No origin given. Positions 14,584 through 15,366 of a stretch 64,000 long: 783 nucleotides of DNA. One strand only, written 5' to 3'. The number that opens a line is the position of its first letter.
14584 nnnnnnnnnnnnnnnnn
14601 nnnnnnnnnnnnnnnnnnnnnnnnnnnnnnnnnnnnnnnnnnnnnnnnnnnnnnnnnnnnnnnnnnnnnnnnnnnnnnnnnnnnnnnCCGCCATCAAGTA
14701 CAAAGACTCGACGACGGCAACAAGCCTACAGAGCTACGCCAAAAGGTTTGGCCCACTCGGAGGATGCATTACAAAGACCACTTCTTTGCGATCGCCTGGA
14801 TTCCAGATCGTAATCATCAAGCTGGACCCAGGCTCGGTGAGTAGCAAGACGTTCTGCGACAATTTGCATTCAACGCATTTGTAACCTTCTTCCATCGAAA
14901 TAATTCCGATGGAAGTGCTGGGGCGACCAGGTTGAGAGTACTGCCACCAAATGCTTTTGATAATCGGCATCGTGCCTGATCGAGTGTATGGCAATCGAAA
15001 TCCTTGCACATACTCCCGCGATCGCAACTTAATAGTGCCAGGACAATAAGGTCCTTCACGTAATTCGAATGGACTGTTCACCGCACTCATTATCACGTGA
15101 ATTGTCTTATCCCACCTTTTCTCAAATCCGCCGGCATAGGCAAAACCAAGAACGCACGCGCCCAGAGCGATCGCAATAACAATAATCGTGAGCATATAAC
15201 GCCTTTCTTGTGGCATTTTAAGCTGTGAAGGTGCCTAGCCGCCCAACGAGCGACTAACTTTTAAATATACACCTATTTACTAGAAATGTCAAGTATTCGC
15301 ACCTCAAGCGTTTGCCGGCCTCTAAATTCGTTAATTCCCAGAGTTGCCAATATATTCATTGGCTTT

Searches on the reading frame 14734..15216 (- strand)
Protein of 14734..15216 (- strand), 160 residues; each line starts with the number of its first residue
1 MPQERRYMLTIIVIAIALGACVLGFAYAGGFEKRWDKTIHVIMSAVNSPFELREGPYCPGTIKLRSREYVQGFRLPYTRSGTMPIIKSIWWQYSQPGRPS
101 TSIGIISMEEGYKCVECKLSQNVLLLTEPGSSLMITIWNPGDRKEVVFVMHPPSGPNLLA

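Call 6: search_protein_families(library=pfam, proteins=[window:14734-15216:-], max_evalue=0.01)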
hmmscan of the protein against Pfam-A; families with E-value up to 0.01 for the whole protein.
window:14734-15216:- (160 aa): 0 families

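Call 7: find_homologous_proteins(query=window:14734-15216:-, max_evalue=0.01)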
Query window:14734-15216:- (160 aa): 4 proteins with E <= 0.01 among 21 candidates.
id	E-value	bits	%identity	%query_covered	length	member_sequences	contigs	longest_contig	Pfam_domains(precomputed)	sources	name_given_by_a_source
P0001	2.9e-96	338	97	96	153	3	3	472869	-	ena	-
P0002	3.9e-86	305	85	96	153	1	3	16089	-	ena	-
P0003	1.1e-82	293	84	96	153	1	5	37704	-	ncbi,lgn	-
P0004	9.1e-81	287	82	96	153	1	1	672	-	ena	-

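Call 9: find_encoding_contigs(protein=P0001, flank=10000, max_places=5)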
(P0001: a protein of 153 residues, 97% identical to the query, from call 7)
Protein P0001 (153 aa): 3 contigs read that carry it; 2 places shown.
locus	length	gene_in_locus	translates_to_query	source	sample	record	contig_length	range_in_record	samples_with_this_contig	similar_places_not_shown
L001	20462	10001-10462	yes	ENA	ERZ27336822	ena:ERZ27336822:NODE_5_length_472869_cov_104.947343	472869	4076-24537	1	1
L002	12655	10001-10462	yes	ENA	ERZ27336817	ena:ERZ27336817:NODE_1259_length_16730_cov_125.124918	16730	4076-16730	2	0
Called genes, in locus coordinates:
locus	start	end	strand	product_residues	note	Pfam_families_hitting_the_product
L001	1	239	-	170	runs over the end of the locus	PF06695:Sm_multidrug_ex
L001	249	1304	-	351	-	PF01087:GalP_UDP_transf (weak), PF16268:DUF4921, PF01230:HIT (faint), PF02744:GalP_UDP_tr_C (weak)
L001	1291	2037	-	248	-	PF13641:Glyco_tranf_2_3, PF00535:Glycos_transf_2, PF10111:Glyco_tranf_2_2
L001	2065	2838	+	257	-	PF00121:TIM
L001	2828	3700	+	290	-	PF01116:F_bP_aldolase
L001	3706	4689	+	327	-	PF00294:PfkB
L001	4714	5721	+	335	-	PF00044:Gp_dh_N, PF02800:Gp_dh_C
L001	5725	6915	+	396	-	PF00162:PGK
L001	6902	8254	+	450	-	PF03952:Enolase_N, PF00113:Enolase_C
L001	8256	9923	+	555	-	PF01368:DHH, PF02272:DHHA1, PF17768:RecJ_OB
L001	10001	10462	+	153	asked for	-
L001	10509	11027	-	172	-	PF01596:Methyltransf_3, PF01135:PCMT (weak), PF13847:Methyltransf_31, PF08241:Methyltransf_11 (weak), PF13578:Methyltransf_24, PF13649:Methyltransf_25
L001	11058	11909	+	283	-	PF00413:Peptidase_M10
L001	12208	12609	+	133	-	PF00075:RNase_H, PF13456:RVT_3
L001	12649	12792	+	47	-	-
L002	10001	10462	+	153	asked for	-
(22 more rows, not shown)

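Call 10: find_encoding_contigs(protein=P0003, flank=10000, max_places=6)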
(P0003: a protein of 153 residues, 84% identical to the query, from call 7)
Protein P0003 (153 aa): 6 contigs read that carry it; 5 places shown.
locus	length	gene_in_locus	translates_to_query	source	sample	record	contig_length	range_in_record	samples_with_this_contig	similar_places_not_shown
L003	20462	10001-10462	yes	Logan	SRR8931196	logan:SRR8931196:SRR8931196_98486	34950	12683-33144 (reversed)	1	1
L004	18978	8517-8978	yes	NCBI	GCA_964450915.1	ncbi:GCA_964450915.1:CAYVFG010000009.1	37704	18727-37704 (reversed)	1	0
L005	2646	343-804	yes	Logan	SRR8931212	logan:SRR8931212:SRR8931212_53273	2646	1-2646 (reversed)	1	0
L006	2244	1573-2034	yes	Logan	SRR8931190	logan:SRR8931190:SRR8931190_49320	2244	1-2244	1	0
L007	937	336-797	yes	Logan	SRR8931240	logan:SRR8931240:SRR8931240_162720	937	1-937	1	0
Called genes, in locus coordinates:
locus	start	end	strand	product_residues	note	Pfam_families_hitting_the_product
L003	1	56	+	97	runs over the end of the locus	-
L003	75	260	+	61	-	-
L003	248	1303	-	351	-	PF01087:GalP_UDP_transf (weak), PF16268:DUF4921, PF01230:HIT (faint), PF02744:GalP_UDP_tr_C (weak)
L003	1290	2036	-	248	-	PF13641:Glyco_tranf_2_3, PF00535:Glycos_transf_2, PF10111:Glyco_tranf_2_2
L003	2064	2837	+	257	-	PF00121:TIM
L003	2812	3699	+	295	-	PF01116:F_bP_aldolase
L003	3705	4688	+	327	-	PF00294:PfkB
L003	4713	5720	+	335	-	PF00044:Gp_dh_N, PF02800:Gp_dh_C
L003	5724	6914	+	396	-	PF00162:PGK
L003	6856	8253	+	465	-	PF03952:Enolase_N, PF00113:Enolase_C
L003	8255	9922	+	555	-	PF01368:DHH, PF02272:DHHA1, PF17768:RecJ_OB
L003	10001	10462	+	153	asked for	-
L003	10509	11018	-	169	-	PF01596:Methyltransf_3, PF01135:PCMT (weak), PF08704:GCD14 (weak), PF13847:Methyltransf_31, PF08241:Methyltransf_11 (weak), PF13578:Methyltransf_24, PF13649:Methyltransf_25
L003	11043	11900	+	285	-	PF00413:Peptidase_M10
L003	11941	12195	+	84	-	-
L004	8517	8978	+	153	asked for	-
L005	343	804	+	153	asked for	-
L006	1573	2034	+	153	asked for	-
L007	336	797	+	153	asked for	-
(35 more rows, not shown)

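Call 13: find_related_loci(query=window:14734-15195:-, collection=genome_contigs, flank=10000)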
Query window:14734-15195:- (153 aa) in genome_contigs; peptide patterns used: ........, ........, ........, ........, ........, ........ (x = any residue, [..] = any of these).
52 stretches matched a pattern; 1 encode a relative of the query (tblastn E <= 1e-3); 1 distinct loci.
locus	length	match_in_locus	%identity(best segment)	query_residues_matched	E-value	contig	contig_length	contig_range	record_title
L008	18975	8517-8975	84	1-153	3e-81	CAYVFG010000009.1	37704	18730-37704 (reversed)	MAG TPA_asm: uncultured Candidatus Saccharibacteria bacterium isolate SRP193066_co1_226 genome assembly, contig: NODE_12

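Call 19: search_protein_representatives(protein=window:14734-15195:-)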
Query: 153 residues. Proteins with E-value up to 0.001 (for the whole library): 3; up to 1e-10: 1; up to 1e-30: 1. The best 3 are listed.
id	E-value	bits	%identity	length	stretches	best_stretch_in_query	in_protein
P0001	7.0e-97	337.7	97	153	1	1-153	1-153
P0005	1.2e-09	54.2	28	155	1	2-141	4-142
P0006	6.6e-05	38.8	33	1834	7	94-134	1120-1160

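Call 20: find_encoding_contigs(protein=P0002, flank=10000, max_places=4)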
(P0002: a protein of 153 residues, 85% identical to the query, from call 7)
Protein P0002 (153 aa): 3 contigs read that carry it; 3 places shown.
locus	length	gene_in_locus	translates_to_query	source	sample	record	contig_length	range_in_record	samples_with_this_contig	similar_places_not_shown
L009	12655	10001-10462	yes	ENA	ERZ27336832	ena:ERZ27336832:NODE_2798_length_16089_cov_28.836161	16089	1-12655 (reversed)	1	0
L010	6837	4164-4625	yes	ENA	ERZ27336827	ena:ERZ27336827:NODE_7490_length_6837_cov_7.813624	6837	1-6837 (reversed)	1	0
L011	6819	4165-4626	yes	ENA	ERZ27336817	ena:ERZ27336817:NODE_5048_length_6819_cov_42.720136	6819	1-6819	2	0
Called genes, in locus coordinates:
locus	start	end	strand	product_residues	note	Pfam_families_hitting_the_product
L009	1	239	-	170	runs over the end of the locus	PF06695:Sm_multidrug_ex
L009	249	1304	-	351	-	PF01087:GalP_UDP_transf, PF16268:DUF4921, PF01230:HIT (faint), PF02744:GalP_UDP_tr_C (weak)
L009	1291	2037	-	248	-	PF13641:Glyco_tranf_2_3, PF00535:Glycos_transf_2, PF10111:Glyco_tranf_2_2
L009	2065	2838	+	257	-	PF00121:TIM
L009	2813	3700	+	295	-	PF01116:F_bP_aldolase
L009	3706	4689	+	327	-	PF00294:PfkB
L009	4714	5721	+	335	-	PF00044:Gp_dh_N, PF02800:Gp_dh_C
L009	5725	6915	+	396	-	PF00162:PGK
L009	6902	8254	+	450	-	PF03952:Enolase_N, PF00113:Enolase_C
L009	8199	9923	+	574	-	PF01368:DHH, PF02272:DHHA1, PF17768:RecJ_OB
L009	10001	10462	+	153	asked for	-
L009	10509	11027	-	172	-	PF01596:Methyltransf_3, PF01135:PCMT (weak), PF13847:Methyltransf_31, PF08241:Methyltransf_11 (faint), PF13578:Methyltransf_24, PF13649:Methyltransf_25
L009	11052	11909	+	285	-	PF00413:Peptidase_M10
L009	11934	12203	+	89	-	-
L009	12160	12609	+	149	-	PF00075:RNase_H, PF13456:RVT_3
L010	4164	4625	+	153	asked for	-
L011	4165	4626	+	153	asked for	-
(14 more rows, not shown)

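Call 21: find_encoding_contigs(protein=P0004, flank=2000, max_places=3)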
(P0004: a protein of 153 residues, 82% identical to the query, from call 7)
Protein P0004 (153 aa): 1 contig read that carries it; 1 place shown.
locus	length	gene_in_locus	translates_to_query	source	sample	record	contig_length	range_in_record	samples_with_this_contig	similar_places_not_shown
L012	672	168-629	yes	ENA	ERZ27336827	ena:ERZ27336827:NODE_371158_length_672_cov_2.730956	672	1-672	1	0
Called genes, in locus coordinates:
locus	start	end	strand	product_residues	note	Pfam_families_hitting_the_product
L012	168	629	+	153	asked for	-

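Call 24: predict_structure(alignment_id=A1)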
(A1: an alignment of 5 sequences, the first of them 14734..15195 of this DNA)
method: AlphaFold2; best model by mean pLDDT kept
length: 153 residues; sequences in the alignment: 5
mean_pLDDT: 65.9   pTM: 0.55
mean pLDDT of the five models: 65.9, 65.8, 65.3, 63.2, 60.6
residues with pLDDT >= 90: 0; 70-90: 74; 50-70: 56; < 50: 23
segments of 3 or more residues with pLDDT < 50: 22-28, 41-51, 149-153
pLDDT, mean of each block of 10 residues (from residue 1): 78 69 47 59 39 57 71 72 78 76 73 71 74 71 62 42
secondary structure, 60 per line:
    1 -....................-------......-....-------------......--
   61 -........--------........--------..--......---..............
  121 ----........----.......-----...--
elements in order: H2-21 E29-34 E36-39 E53-58 E62-69 E78-85 E98-103 E107-117 E125-132 E137-143

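Call 26: find_homologous_proteins(query=A2, max_evalue=0.01)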
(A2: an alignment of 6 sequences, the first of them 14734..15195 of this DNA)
Query A2 (6 sequences) (153 aa, profile of the alignment): 5 proteins with E <= 0.01 among 2194 candidates.
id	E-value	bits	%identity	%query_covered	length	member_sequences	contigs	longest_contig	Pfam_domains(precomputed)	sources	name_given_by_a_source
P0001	1.3e-86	306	97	100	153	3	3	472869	-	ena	-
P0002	3.0e-85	301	85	100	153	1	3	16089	-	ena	-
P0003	1.9e-82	292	84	100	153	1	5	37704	-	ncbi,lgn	-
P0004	3.6e-82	291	82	100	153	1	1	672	-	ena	-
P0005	9.8e-62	225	28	92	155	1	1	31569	-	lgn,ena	-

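Call 28: find_encoding_contigs(protein=P0005, flank=10000, max_places=3)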
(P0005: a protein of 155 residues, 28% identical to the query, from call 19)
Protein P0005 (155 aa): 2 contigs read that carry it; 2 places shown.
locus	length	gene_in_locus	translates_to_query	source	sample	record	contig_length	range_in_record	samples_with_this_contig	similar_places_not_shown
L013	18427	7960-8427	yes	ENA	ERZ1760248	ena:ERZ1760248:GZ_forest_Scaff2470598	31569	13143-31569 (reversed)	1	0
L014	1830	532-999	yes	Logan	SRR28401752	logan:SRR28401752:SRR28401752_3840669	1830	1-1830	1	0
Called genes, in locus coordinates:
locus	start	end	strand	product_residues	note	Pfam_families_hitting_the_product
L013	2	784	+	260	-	?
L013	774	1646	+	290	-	PF01116:F_bP_aldolase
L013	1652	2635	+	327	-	PF00294:PfkB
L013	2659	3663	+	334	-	PF00044:Gp_dh_N, PF02800:Gp_dh_C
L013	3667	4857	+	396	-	PF00162:PGK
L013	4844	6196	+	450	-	PF03952:Enolase_N, PF00113:Enolase_C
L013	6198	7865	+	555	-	PF01368:DHH, PF02272:DHHA1, PF17768:RecJ_OB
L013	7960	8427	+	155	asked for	-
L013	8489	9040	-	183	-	PF01596:Methyltransf_3, PF01135:PCMT (weak), PF08704:GCD14 (weak), PF13847:Methyltransf_31, PF13578:Methyltransf_24, PF13649:Methyltransf_25 (weak)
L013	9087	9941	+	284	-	PF00413:Peptidase_M10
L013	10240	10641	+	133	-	PF00075:RNase_H, PF13456:RVT_3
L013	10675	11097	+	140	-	-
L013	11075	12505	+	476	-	PF13727:CoA_binding_3, PF02397:Bac_transf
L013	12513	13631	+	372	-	PF13439:Glyco_transf_4 (weak), PF00534:Glycos_transf_1, PF13692:Glyco_trans_1_4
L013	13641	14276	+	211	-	-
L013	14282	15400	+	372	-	PF13439:Glyco_transf_4, PF20706:GT4-conflict, PF00534:Glycos_transf_1, PF13692:Glyco_trans_1_4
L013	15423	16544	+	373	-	PF13439:Glyco_transf_4, PF13579:Glyco_trans_4_4 (faint), PF20706:GT4-conflict, PF00534:Glycos_transf_1, PF13692:Glyco_trans_1_4, PF13524:Glyco_trans_1_2 (weak)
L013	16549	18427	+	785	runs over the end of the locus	PF13196:DUF4012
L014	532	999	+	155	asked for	-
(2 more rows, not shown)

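Call 45: search_protein_families(library=ncbifam, proteins=[window:14734-15195:-, P0005], max_evalue=0.1)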
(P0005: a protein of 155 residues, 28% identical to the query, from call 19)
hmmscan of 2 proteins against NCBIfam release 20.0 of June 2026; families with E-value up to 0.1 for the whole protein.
window:14734-15195:- (153 aa): 0 families

P0005 (155 aa): 1 family
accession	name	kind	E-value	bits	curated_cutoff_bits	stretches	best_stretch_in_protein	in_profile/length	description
NF049997.1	LiaG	equivalog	0.062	12.5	285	0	28-64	192-227/286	LiaG family protein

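Call 46: search_solved_structures(query=A2, max_evalue=1)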
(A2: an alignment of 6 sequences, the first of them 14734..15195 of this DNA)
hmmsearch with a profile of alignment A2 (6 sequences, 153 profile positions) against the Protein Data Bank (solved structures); distinct sequences matched with E-value up to 1: 2.
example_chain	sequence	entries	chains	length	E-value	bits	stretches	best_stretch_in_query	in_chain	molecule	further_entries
7bg1_H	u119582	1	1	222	0.75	12.7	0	77-126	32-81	anti-FLAG M2 heavy chain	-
8rmo_H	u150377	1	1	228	0.82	12.5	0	78-126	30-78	anti-FLAG M2 heavy chain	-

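Call 57: predict_structure(alignment_id=A2)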
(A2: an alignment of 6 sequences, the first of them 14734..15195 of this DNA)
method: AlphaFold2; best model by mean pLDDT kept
length: 153 residues; sequences in the alignment: 6
mean_pLDDT: 68.8   pTM: 0.58
mean pLDDT of the five models: 68.8, 64.6, 64.4, 63.4, 61.0
residues with pLDDT >= 90: 0; 70-90: 90; 50-70: 42; < 50: 21
segments of 3 or more residues with pLDDT < 50: 34-39, 44-51, 147-153
pLDDT, mean of each block of 10 residues (from residue 1): 79 73 55 47 47 57 75 80 80 81 80 75 76 79 56 36
secondary structure, 60 per line:
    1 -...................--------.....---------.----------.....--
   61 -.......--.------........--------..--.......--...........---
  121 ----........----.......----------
elements in order: H2-20 E29-33 E54-58 E62-68 E78-85 E98-104 E107-117 E125-132 E137-143

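Call 59: fold_search(model_id=the predicted structure, library=pdb)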
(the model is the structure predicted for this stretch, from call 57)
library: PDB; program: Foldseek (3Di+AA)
matches with E <= 10: 1822; with E <= 0.001: 0
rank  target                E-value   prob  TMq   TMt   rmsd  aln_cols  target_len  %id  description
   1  3wdh                  8.6e-02  0.89  0.28  0.08   5.6        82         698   10  Crystal structure of Pullulanase from Anoxybacillus sp. LM18-11 (released 2014-06-18)
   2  1wwc                  8.6e-02  0.47  0.25  0.31   9.6       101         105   20  NT3 BINDING DOMAIN OF HUMAN TRKC RECEPTOR (released 1999-07-07)
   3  1seb_B                1.3e-01  0.66  0.34  0.28  20.9       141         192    9  COMPLEX OF THE HUMAN MHC CLASS II GLYCOPROTEIN HLA-DR1 AND THE BACTERIAL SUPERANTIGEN SEB (released 1996-06-20)
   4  9jqp_B                1.5e-01  0.84  0.30  0.23   5.6        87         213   15  Cryo-EM structure of the HMBPP-primed BTN3A1-BTN3A2-BTN2A1 in complex with agonist antibody TH001 (released 2025-06-18)
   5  3bqu_D                1.5e-01  0.41  0.26  0.20  16.8       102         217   11  Crystal Structure of the 2F5 Fab'-3H6 Fab Complex (released 2008-10-21)
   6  8zhr_F                1.7e-01  0.63  0.27  0.11   7.1        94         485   10  Cryo-EM structure of the full-length pAg-bound BTN2A1-BTN3A1-BTN3A2 complex (released 2025-11-26)
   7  1cu4_H                1.7e-01  0.35  0.27  0.20  17.7       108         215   14  CRYSTAL STRUCTURE OF THE ANTI-PRION FAB 3F4 IN COMPLEX WITH ITS PEPTIDE EPITOPE (released 2000-04-17)
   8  8zjx_E                1.9e-01  0.84  0.30  0.18   4.7        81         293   14  Cryo-EM structure of the full length pAg-bound BTN2A1-BTN3A1-BTN3A2 in complex with Vgamma9-Vdelta2 TCR (MOP genotype) (released 2025-11-26)
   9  6m87_D                1.9e-01  0.47  0.28  0.22  15.7       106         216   13  Fab 10A6 in complex with MPTS (released 2019-07-03)
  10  5mp1_F                1.9e-01  0.35  0.26  0.20  16.9       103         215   13  Crystal structure of DC8E8 Fab in the complex with a 14-mer tau peptide at pH 7.5 (released 2018-05-02)
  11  6nyp_B                2.0e-01  0.63  0.28  0.38   5.6        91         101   13  Crystal structure of UL144/BTLA complex (released 2019-05-29)
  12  5dyo_A                2.0e-01  0.35  0.26  0.21  17.1        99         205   14  Fab43.1 complex with flourescein (released 2016-01-27)
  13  6yxm_HHH              2.0e-01  0.33  0.26  0.20  18.1       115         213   12  Crystal structure of ACPA 1F2 in complex with CII-C-39-CIT (released 2021-05-12)
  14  9jqq_B                2.1e-01  0.41  0.27  0.17  15.6       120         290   12  Cryo-EM structure of the HMBPP-primed BTN3A1-BTN3A2-BTN2A1 complex (released 2025-06-18)
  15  6kn9_B                2.3e-01  0.72  0.31  0.23   5.5        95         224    7  Crystal structure of human interleukin 18 receptor beta extracellular domain in complex with an antagonistic scFv (released 2020-02-12)
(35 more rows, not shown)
